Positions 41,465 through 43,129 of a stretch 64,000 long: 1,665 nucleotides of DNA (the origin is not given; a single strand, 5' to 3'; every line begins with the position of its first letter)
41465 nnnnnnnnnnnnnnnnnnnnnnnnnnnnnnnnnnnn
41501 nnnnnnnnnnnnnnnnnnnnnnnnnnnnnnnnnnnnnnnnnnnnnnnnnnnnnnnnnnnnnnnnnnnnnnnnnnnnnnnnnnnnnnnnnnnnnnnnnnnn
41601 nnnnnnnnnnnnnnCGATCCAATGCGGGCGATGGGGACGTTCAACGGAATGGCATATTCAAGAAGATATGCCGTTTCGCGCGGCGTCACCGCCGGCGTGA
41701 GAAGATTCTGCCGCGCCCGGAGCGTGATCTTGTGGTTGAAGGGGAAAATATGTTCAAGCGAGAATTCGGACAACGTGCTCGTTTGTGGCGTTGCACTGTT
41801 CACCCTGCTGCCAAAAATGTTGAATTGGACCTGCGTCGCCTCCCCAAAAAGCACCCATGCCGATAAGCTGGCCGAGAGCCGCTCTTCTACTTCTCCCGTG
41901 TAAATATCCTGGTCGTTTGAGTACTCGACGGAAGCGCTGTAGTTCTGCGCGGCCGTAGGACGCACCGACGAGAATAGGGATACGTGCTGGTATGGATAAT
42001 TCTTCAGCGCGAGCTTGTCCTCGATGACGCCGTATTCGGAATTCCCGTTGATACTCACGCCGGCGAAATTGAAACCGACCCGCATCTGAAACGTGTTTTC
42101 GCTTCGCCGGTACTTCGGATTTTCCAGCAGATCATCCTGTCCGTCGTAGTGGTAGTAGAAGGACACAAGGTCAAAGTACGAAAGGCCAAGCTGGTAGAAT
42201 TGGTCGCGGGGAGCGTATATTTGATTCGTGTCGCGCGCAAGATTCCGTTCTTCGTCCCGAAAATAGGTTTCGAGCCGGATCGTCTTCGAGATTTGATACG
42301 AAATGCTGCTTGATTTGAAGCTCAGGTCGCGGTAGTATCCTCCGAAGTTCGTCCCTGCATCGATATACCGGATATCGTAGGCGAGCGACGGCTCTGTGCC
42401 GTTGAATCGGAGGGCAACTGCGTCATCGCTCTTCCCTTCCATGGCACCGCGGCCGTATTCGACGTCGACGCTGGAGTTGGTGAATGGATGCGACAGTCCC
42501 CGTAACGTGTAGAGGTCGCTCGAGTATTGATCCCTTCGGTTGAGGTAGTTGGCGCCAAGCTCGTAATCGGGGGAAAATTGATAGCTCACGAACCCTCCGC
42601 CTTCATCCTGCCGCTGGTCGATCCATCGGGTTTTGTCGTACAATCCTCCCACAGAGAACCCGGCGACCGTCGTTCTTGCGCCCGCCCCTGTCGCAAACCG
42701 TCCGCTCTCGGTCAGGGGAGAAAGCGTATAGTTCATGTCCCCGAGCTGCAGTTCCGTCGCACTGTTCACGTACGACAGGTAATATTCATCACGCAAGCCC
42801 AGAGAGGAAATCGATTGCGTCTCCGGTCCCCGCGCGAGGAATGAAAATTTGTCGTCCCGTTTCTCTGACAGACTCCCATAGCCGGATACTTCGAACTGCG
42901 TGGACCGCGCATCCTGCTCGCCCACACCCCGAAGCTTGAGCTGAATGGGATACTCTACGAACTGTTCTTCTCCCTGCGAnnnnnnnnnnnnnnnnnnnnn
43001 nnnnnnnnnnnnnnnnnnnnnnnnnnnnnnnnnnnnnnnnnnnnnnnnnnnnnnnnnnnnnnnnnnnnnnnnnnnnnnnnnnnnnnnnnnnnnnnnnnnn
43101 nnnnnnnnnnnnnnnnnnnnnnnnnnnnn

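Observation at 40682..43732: Usher-like outer-membrane protein ending in a SPOR peptidoglycan-binding domain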

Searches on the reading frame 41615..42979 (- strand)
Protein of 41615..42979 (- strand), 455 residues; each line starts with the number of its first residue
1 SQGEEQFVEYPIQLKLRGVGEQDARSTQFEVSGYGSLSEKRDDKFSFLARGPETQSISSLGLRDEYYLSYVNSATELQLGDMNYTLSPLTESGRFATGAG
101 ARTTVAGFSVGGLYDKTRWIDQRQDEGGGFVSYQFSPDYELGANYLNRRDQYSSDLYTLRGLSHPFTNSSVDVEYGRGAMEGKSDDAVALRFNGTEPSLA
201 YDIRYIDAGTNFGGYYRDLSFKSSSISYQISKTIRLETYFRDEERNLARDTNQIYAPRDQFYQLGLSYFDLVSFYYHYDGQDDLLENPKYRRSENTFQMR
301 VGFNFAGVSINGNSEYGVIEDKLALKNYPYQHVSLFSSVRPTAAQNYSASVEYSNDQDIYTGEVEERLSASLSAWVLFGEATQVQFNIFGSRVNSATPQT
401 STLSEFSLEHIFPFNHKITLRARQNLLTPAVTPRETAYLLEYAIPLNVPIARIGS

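Call 38: search_solved_structures(query=A3, max_evalue=10)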
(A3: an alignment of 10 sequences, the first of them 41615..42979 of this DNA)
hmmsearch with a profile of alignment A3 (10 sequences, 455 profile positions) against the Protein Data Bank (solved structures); distinct sequences matched with E-value up to 10: 0.

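Call 43: search_protein_representatives(alignment_id=A3)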
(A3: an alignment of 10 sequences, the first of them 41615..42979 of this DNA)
Query: 10 sequences, 455 profile positions. Proteins with E-value up to 0.001 (for the whole library): 1324; up to 1e-10: 1168; up to 1e-30: 708. The best 150 are listed.
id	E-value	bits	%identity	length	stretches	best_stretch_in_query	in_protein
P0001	1.1e-203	693.6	-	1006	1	1-455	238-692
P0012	9.6e-195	664.0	-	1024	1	1-455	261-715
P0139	8.9e-190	647.7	-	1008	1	2-454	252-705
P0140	4.2e-181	619.1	-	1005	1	4-455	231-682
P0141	3.2e-166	570.0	-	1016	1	3-454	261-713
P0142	5.3e-164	562.7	-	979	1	2-454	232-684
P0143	1.6e-159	548.0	-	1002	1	2-454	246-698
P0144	5.8e-155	532.9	-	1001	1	1-455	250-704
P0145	1.8e-154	531.3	-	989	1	2-454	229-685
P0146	6.3e-148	509.7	-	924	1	4-455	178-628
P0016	7.9e-148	509.4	-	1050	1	1-454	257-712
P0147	3.4e-147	507.3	-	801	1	3-455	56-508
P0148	8.3e-147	506.0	-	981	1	5-454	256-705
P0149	8.7e-147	506.0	-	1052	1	3-453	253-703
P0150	3.4e-143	494.1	-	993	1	3-455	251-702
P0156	3.0e-131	454.8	-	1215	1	7-454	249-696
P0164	4.5e-122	424.5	-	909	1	5-454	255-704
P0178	6.5e-103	361.3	-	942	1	3-453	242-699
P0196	3.4e-88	312.8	-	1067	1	3-453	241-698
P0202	3.6e-84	299.6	-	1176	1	8-454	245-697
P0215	6.9e-79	282.1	-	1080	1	9-452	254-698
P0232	3.1e-75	270.1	-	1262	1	4-453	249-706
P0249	9.0e-72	258.7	-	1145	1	3-454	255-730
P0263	1.3e-69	251.6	-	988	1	6-454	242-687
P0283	1.6e-67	244.7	-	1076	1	10-449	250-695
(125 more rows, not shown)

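Call 53: find_related_loci(query=A3, collection=genome_contigs, flank=10000)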
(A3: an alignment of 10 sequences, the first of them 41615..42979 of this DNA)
Query A3 (455 aa) in genome_contigs; peptide patterns used: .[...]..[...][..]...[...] (x = any residue, [..] = any of these).
23 stretches matched a pattern; 18 encode a relative of the query (tblastn E <= 1e-3); 18 distinct loci.
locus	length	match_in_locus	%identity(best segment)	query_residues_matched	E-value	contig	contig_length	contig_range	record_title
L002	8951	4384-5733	51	4-453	1e-152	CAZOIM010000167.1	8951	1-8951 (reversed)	MAG TPA_asm: uncultured Ignavibacteriaceae bacterium isolate binchicken_co241_296 genome assembly, contig: NODE_8185_len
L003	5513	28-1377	50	4-453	9e-154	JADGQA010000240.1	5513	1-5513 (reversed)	MAG: Bacteroidota bacterium isolate Chersky.3_21 contig-100_11911, whole genome shotgun sequence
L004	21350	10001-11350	50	4-453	5e-148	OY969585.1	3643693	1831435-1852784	MAG: Ignavibacteriota bacterium isolate MFD03726.bin.c.11 genome assembly, chromosome: 1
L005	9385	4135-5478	48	6-453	4e-146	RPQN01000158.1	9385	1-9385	MAG: Ignavibacteriae bacterium isolate metabat2.334 metabat2.334_Contig_547067, whole genome shotgun sequence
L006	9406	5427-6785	47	4-455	8e-142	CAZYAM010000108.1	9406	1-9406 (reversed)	MAG TPA_asm: uncultured Ignavibacteriaceae bacterium isolate binchicken_co100_492 genome assembly, contig: NODE_11779_le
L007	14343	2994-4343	45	1-453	6e-134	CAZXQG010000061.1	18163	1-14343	MAG TPA_asm: uncultured Chitinophagaceae bacterium isolate binchicken_co54_503 genome assembly, contig: NODE_5445_length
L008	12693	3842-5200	43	1-453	1e-118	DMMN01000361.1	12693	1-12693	MAG TPA_asm: Bacteroidetes bacterium isolate UBA10030 contig_154301, whole genome shotgun sequence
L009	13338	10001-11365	39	1-455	1e-112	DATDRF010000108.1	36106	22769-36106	MAG TPA_asm: Bacteroidota bacterium isolate SMAG_U7970 k141_747581, whole genome shotgun sequence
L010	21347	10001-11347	41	4-452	3e-111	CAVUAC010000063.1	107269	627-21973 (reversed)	MAG: uncultured Bacteroidetes bacterium isolate MFD04408.bin.2.163 genome assembly, contig: contig_67593, whole genome s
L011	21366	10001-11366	46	1-455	5e-122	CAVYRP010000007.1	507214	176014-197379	MAG: uncultured Bacteroidetes bacterium isolate MFD05942.bin.2.234 genome assembly, contig: contig_23885, whole genome s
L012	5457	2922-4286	38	1-455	5e-103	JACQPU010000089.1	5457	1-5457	MAG: Ignavibacteriales bacterium isolate NC_groundwater_1315_Ag_S-0.2um_54_21 S_p2_S4_coassembly_k141_1245663, whole gen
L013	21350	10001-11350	37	5-454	1e-101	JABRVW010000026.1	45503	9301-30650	MAG: Ignavibacterium sp. isolate MAG-04r c_000000000233, whole genome shotgun sequence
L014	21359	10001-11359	37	1-455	3e-97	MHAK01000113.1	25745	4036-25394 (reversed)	MAG: Ignavibacteria bacterium RIFCSPLOWO2_12_FULL_56_21 rifcsplowo2_12_scaffold_5597, whole genome shotgun sequence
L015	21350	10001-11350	37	5-454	3e-94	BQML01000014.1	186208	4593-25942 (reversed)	MAG: Bacteroidia bacterium HBSIN02 DNA, sequence014, whole genome shotgun sequence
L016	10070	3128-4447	37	9-450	1e-85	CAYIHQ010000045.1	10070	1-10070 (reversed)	MAG TPA_asm: uncultured Ignavibacteriaceae bacterium isolate ERP119705_co22_105 genome assembly, contig: NODE_5280_lengt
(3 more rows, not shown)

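Call 78: list_cluster_members(proteins=[P0156, P0164, P0178, P0196, P0202, P0215, P0232, P0249, P0263, P0283])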
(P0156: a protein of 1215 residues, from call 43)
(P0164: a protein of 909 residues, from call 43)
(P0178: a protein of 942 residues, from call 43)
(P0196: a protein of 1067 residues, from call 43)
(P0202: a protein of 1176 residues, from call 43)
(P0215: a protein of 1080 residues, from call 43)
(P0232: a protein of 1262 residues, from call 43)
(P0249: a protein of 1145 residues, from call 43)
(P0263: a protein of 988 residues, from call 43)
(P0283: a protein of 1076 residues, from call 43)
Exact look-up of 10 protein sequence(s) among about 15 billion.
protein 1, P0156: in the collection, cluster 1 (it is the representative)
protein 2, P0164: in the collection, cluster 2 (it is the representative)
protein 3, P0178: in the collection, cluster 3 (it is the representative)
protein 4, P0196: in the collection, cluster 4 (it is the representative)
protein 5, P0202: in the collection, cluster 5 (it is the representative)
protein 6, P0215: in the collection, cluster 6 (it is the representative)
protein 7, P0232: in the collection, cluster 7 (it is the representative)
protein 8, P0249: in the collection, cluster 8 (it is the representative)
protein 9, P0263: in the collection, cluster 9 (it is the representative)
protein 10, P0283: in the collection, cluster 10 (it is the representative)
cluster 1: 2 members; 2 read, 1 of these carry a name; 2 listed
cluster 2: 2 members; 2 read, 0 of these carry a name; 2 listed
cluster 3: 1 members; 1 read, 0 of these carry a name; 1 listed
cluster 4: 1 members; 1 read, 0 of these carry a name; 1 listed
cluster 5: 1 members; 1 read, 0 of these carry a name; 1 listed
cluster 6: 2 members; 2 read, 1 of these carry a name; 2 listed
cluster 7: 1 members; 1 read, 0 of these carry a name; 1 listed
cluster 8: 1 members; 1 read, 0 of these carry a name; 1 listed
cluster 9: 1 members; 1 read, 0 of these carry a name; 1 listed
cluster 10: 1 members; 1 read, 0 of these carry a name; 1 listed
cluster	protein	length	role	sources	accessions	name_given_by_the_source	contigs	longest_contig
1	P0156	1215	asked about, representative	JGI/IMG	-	-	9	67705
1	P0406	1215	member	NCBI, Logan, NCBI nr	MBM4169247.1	MAG: hypothetical protein FJ215_08840 [Ignavibacteria bacterium] | hypothetical protein [Ignavibacteria bacterium]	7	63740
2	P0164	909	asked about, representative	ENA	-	-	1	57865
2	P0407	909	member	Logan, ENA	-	-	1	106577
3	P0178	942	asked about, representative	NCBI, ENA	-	-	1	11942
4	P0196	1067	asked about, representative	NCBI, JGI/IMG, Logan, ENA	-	-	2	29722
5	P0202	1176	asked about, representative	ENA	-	-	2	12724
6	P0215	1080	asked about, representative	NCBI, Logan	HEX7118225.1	MAG TPA: NEW3 domain-containing protein [Longimicrobiales bacterium]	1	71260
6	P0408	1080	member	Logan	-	-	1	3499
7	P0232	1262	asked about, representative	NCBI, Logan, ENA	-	-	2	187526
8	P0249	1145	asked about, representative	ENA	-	-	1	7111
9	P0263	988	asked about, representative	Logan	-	-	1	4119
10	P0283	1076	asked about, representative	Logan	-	-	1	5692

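Call 111: search_protein_families(library=pfam, alignment_id=A10, max_evalue=0.1)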
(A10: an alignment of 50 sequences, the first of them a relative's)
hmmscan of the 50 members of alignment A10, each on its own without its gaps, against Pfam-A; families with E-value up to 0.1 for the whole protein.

A. member 1, P0139 (1008 aa): 12 families
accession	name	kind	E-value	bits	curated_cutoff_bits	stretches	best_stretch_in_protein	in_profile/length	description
PF13620.12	CarboxypepD_reg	-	6.8e-11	42.8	32.3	2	710-765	2-63/82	Carboxypeptidase regulatory-like domain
PF10633.15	NPCBM_assoc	-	2.8e-06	27.8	24.4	1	72-122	25-76/78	NPCBM-associated, NEW3 domain of alpha-galactosidase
PF13715.12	CarbopepD_reg_2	-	7.6e-06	26.3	32.2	1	712-760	3-54/88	CarboxypepD_reg-like domain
PF17210.9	SdrD_B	-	2.1e-05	25.1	29.7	0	827-861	31-65/112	SdrD B-like domain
PF16371.11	MetallophosN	-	7.2e-05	23.4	35.6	1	715-749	3-36/77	N terminal of Calcineurin-like phosphoesterase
PF09430.16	EMC7_beta-sandw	-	0.00044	20.9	26.6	0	829-861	12-46/122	ER membrane protein complex subunit 7, beta-sandwich domain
PF14801.12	TrmI-like_N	-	0.001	19.4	24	0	728-753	4-29/50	TrmI-like N-terminal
PF05036.18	SPOR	-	0.0058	17.4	21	1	940-1006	2-65/76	SPOR domain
PF17802.7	SpaA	-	0.012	16.2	23.1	0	835-859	33-57/91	Prealbumin-like fold domain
PF23193.1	NOMO_3rd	-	0.023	15.1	27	0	837-859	61-83/120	NOMO third transthyretin-like domain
PF22544.2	HYDIN_VesB_CFA65-like_Ig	-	0.078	13.7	25.5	0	158-240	17-99/100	HYDIN/CFA65/VesB-like, Ig-like domain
PF10670.15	DUF4198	-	0.096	13.2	34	0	837-860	183-205/209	Domain of unknown function (DUF4198)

B. families by the number of members that match (of 50 scanned): 62 families (the first 25 are shown)
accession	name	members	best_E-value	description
PF13620.12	CarboxypepD_reg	50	7.5e-17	Carboxypeptidase regulatory-like domain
PF13715.12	CarbopepD_reg_2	49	1.5e-08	CarboxypepD_reg-like domain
PF17210.9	SdrD_B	48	6.5e-10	SdrD B-like domain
PF17802.7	SpaA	44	2e-10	Prealbumin-like fold domain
PF10633.15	NPCBM_assoc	36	2.8e-06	NPCBM-associated, NEW3 domain of alpha-galactosidase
PF09430.16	EMC7_beta-sandw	34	3.7e-06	ER membrane protein complex subunit 7, beta-sandwich domain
PF11614.14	FixG_C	31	1.8e-08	IG-like fold at C-terminal of FixG, putative oxidoreductase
PF23619.1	Ig_VWA7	22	8.8e-08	VWA7 Ig-like domain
PF14686.12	fn3_3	22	1.1e-06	Polysaccharide lyase family 4, domain II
PF05036.18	SPOR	12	2.5e-25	SPOR domain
PF23193.1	NOMO_3rd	11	5.3e-06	NOMO third transthyretin-like domain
PF22067.2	Cep192_D3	11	4.3e-05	Cep192 domain 3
PF22544.2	HYDIN_VesB_CFA65-like_Ig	10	0.0013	HYDIN/CFA65/VesB-like, Ig-like domain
PF13609.12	Porin_4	9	4.4e-08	Gram-negative porin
PF00775.27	Dioxygenase_C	8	5.9e-05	Dioxygenase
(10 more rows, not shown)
